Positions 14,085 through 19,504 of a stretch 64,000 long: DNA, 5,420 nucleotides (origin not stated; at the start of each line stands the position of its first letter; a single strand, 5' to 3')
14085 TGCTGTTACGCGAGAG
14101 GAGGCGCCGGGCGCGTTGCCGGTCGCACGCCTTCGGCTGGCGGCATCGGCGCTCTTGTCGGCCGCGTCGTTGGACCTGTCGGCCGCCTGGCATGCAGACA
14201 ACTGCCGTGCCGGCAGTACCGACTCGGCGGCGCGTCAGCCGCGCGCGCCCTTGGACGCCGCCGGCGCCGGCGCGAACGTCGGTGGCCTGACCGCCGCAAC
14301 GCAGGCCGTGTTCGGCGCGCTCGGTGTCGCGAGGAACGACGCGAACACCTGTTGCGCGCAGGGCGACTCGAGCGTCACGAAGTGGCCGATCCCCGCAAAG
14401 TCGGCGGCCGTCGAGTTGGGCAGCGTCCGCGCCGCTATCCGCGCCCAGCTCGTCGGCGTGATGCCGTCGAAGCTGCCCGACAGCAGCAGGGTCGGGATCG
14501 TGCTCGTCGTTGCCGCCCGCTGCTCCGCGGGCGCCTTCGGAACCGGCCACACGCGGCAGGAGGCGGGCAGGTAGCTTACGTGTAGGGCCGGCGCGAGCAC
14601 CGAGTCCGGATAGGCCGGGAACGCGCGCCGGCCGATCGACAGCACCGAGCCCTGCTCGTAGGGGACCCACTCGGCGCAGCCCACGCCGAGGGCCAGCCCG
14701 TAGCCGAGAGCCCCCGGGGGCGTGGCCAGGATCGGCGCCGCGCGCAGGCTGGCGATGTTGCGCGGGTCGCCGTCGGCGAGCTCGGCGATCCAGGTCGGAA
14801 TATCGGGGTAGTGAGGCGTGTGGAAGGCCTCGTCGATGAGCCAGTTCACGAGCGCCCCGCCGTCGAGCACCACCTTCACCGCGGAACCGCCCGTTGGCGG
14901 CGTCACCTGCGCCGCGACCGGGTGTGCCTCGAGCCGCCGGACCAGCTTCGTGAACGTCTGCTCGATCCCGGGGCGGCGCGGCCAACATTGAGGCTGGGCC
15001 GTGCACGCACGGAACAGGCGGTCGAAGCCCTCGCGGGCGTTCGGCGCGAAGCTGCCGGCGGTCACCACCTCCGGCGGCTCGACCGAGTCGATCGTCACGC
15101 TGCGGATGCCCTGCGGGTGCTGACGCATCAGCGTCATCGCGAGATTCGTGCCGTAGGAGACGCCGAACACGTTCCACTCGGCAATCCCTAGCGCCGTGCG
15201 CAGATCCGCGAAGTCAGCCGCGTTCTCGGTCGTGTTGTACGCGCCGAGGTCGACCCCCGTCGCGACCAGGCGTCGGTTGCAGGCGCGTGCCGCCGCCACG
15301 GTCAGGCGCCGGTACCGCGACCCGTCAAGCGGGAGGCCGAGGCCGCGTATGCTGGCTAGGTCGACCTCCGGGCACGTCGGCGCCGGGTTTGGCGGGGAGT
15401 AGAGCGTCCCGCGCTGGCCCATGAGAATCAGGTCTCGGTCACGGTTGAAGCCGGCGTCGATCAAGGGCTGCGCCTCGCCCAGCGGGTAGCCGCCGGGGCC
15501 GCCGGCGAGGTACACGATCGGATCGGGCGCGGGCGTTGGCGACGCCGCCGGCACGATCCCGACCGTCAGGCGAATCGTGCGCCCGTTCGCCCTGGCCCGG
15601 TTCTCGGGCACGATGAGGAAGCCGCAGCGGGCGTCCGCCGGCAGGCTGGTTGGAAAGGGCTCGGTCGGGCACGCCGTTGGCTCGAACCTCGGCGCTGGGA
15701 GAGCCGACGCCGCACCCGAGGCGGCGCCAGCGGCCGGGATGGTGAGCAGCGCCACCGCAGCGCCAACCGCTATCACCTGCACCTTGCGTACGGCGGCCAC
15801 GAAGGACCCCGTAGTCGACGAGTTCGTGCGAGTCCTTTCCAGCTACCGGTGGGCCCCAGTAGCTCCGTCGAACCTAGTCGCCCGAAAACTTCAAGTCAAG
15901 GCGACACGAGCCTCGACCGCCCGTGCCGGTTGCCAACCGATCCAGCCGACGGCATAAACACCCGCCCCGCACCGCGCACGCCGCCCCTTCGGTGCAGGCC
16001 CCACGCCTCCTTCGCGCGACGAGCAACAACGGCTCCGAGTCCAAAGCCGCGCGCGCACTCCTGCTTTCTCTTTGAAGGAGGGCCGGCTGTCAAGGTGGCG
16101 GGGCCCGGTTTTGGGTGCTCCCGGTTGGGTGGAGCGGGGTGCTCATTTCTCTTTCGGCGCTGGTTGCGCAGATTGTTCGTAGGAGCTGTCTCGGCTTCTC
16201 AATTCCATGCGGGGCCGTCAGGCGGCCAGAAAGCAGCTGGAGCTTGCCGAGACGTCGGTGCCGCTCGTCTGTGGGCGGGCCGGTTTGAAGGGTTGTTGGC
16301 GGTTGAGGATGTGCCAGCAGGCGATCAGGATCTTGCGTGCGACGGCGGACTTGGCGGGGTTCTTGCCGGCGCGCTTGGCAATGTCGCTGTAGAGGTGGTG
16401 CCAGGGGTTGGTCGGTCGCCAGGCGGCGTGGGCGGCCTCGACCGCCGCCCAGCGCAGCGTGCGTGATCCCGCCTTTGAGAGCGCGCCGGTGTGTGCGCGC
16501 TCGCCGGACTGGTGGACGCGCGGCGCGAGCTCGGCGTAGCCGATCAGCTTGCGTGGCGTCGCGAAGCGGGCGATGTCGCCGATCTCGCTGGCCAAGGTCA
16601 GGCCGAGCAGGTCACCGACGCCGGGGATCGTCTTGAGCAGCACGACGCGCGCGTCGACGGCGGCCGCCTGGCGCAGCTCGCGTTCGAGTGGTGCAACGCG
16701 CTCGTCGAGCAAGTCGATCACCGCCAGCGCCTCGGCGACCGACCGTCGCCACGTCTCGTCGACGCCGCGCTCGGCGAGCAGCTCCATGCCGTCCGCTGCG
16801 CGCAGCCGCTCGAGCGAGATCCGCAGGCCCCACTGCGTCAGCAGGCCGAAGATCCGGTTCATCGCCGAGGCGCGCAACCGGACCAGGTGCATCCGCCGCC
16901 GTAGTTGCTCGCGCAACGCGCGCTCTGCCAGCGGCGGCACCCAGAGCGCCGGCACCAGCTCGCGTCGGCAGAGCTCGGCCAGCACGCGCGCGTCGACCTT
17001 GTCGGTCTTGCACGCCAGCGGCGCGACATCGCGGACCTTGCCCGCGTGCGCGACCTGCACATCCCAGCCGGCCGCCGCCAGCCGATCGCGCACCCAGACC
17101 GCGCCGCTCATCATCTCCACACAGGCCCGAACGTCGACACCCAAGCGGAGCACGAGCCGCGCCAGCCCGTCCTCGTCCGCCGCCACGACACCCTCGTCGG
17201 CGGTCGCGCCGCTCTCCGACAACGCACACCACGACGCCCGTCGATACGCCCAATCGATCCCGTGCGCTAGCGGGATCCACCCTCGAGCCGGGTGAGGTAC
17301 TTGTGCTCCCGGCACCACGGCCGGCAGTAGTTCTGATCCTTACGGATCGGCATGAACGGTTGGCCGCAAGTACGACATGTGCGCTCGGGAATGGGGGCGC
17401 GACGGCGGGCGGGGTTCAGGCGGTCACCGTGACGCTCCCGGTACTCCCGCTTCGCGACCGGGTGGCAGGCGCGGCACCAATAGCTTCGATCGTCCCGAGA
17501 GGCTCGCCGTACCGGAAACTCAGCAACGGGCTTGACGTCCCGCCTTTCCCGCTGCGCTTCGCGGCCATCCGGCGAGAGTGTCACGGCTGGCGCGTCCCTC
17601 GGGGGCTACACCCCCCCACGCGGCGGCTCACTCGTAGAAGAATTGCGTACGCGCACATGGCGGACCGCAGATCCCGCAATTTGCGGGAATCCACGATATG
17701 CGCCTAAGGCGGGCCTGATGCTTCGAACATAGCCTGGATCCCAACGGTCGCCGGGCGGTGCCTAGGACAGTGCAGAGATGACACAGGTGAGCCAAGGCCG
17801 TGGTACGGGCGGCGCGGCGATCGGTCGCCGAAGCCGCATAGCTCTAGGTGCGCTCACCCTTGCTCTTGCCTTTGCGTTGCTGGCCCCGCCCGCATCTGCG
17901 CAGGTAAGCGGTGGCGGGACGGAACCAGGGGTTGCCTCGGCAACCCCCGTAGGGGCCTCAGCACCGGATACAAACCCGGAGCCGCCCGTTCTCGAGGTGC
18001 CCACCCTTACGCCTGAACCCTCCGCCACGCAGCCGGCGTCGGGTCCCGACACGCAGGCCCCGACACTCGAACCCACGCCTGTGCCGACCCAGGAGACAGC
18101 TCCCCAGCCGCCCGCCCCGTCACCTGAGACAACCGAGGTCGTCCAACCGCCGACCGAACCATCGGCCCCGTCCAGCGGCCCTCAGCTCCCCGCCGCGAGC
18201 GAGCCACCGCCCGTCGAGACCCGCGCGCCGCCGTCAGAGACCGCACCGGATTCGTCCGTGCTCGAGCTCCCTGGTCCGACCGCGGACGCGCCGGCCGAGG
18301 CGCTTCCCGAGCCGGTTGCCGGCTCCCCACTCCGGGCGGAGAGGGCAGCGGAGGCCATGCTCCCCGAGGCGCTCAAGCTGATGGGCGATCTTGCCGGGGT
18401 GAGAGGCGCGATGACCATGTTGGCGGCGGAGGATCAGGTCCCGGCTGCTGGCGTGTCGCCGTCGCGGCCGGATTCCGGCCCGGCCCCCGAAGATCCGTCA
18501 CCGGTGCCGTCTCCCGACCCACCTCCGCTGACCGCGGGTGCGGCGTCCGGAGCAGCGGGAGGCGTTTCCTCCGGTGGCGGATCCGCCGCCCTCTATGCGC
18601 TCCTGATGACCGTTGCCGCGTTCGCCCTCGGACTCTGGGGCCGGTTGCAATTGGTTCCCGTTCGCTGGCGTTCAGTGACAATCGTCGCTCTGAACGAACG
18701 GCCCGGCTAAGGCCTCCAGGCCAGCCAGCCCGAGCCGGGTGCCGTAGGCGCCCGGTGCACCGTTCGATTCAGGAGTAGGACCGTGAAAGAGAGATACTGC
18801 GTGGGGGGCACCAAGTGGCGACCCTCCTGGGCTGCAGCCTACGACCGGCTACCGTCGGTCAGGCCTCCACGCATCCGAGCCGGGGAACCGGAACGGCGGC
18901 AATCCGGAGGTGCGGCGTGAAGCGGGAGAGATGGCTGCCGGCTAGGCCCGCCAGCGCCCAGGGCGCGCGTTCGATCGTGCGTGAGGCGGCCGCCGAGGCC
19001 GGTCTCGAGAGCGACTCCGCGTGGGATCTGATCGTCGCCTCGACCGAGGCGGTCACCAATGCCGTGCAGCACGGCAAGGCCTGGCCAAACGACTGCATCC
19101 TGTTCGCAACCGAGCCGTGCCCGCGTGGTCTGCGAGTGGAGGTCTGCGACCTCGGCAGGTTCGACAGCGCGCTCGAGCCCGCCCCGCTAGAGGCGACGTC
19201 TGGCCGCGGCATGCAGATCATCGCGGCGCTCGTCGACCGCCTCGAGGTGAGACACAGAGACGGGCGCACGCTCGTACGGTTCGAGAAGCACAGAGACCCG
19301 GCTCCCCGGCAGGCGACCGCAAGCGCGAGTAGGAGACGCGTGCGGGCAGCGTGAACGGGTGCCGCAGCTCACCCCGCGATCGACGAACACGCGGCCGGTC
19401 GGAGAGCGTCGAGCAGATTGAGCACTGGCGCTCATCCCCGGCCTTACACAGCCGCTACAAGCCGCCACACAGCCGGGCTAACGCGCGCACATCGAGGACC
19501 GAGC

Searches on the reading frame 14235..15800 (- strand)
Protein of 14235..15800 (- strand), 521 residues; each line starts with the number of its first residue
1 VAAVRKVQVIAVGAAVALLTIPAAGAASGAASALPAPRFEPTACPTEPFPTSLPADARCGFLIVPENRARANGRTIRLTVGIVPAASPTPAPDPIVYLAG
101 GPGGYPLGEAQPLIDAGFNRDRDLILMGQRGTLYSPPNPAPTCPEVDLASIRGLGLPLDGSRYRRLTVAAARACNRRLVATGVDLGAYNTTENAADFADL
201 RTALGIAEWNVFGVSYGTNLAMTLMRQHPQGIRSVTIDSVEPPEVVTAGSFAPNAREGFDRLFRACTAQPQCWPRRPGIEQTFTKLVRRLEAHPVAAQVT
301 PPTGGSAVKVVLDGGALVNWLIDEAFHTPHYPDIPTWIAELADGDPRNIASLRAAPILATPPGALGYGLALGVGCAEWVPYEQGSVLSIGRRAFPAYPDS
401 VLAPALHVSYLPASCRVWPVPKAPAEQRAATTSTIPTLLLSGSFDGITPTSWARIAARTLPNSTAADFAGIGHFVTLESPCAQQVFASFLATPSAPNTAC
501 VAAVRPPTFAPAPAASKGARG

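Call 10: search_protein_families(library=pfam, proteins=[window:14235-15800:-], max_evalue=0.01)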
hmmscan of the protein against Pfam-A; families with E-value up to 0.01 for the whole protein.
window:14235-15800:- (521 aa): 2 families
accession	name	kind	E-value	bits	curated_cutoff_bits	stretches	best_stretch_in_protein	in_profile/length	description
PF08386.16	Abhydrolase_4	-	9.5e-16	58.2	21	1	409-498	9-99/103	TAP-like protein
PF00561.26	Abhydrolase_1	-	1.5e-14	54.7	25.8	1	94-480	2-245/245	alpha/beta hydrolase fold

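Call 34: find_related_loci(query=window:14235-15800:-, collection=genome_contigs, flank=10000)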
Query window:14235-15800:- (521 aa) in genome_contigs; peptide patterns used: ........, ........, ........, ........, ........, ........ (x = any residue, [..] = any of these).
190 stretches matched a pattern; 11 encode a relative of the query (tblastn E <= 1e-3); 11 distinct loci.
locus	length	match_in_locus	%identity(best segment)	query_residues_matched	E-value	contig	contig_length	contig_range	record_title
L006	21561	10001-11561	90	1-520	0e+0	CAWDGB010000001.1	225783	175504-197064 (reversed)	MAG: uncultured Actinomycetota bacterium isolate MFD06298.bin.1.10 genome assembly, contig: contig_1151, whole genome sh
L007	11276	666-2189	51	16-509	9e-153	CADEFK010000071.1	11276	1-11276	uncultured bacterium isolate Candidatus Dadabacteria sp. RBC041 genome assembly, contig: MAG041_71, whole genome shotgun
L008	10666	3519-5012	50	17-509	9e-152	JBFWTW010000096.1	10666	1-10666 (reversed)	MAG: Candidatus Dadabacteria bacterium isolate CA_2019_TPBF_56 NODE_25846_length_10666_cov_5.127052_TPBF, whole genome s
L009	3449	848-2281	52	37-509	9e-156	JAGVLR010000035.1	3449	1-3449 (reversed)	MAG: Candidatus Dadabacteria bacterium isolate SW_59 c_000000043053, whole genome shotgun sequence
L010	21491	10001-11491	50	18-509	6e-148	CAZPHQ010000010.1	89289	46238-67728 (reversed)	MAG TPA_asm: uncultured Spirochaetia bacterium isolate SRP077602_co3_46 genome assembly, contig: NODE_133_length_89289_c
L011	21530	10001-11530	48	1-513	3e-141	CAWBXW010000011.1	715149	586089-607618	MAG: uncultured Alphaproteobacteria bacterium isolate MFD05442.bin.2.187 genome assembly, contig: contig_35229, whole ge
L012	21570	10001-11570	85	1-520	0e+0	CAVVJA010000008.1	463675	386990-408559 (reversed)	MAG: uncultured Actinomycetota bacterium isolate MFD02199.bin.2.108 genome assembly, contig: contig_32883, whole genome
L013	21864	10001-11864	43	17-513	4e-115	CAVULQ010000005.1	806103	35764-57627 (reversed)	MAG: uncultured Alphaproteobacteria bacterium isolate MFD06435.bin.2.53 genome assembly, contig: contig_17405, whole gen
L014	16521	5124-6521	46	39-506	4e-117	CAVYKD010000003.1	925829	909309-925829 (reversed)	MAG: uncultured Solirubrobacterales bacterium isolate MFD01275.bin.2.59 genome assembly, contig: contig_8801, whole geno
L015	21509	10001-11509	42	11-513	3e-112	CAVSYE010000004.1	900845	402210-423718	MAG: uncultured Alphaproteobacteria bacterium isolate MFD05502.bin.1.29 genome assembly, contig: contig_36813, whole gen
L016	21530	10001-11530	44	5-509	7e-112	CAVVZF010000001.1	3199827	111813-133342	MAG: Candidatus Eremiobacteraeota bacterium isolate MFD01248.bin.1.9 genome assembly, contig: contig_1742, whole genome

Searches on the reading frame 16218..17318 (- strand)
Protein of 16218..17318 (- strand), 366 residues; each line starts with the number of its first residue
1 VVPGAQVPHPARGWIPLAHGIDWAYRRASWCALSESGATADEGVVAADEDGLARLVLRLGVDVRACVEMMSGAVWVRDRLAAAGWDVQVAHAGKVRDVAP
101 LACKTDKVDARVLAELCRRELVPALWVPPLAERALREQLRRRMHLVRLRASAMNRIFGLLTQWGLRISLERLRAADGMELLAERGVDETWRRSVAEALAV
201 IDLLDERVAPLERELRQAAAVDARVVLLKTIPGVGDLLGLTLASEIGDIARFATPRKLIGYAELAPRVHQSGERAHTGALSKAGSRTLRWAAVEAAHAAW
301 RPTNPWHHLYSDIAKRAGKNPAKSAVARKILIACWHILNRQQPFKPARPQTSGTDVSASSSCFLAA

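Call 10: search_protein_families(library=pfam, proteins=[window:16218-17318:-], max_evalue=0.01)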
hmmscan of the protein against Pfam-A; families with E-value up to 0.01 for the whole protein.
window:16218-17318:- (366 aa): 2 families
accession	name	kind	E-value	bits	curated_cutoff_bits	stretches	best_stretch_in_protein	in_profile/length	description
PF02371.22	Transposase_20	-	2.5e-21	76.3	21.3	1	227-310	3-85/87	Transposase IS116/IS110/IS902 family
PF01548.23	DEDD_Tnp_IS110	-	7e-15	55.6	29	1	20-162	2-152/155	Transposase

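Call 71: search_protein_families(library=ncbifam, proteins=[window:16218-17318:-], max_evalue=0.001)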
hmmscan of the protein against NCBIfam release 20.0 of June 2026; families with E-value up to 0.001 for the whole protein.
window:16218-17318:- (366 aa): 2 families
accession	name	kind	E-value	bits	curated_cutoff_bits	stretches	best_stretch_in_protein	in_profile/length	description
NF033542.1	transpos_IS110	equivalog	5.3e-57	193.5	140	1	20-343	3-343/343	IS110 family RNA-guided transposase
NF051857.1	transpos_IS110_2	equivalog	0.00039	19.6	180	0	92-156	87-154/393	IS110 family transposase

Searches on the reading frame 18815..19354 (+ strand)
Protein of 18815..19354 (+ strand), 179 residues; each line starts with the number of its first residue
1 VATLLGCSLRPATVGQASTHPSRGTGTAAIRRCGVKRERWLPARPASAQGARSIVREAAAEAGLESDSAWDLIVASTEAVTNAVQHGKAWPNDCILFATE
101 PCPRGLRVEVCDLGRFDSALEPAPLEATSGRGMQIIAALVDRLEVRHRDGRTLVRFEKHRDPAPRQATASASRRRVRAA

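Call 42: search_protein_families(library=pfam, proteins=[window:18815-19354:+], max_evalue=0.01)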
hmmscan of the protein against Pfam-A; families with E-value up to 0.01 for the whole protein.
window:18815-19354:+ (179 aa): 1 family
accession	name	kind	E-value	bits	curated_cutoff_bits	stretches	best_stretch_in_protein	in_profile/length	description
PF13581.12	HATPase_c_2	-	7.4e-19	68.5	27.4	1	41-157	1-126/127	Histidine kinase-like ATPase domain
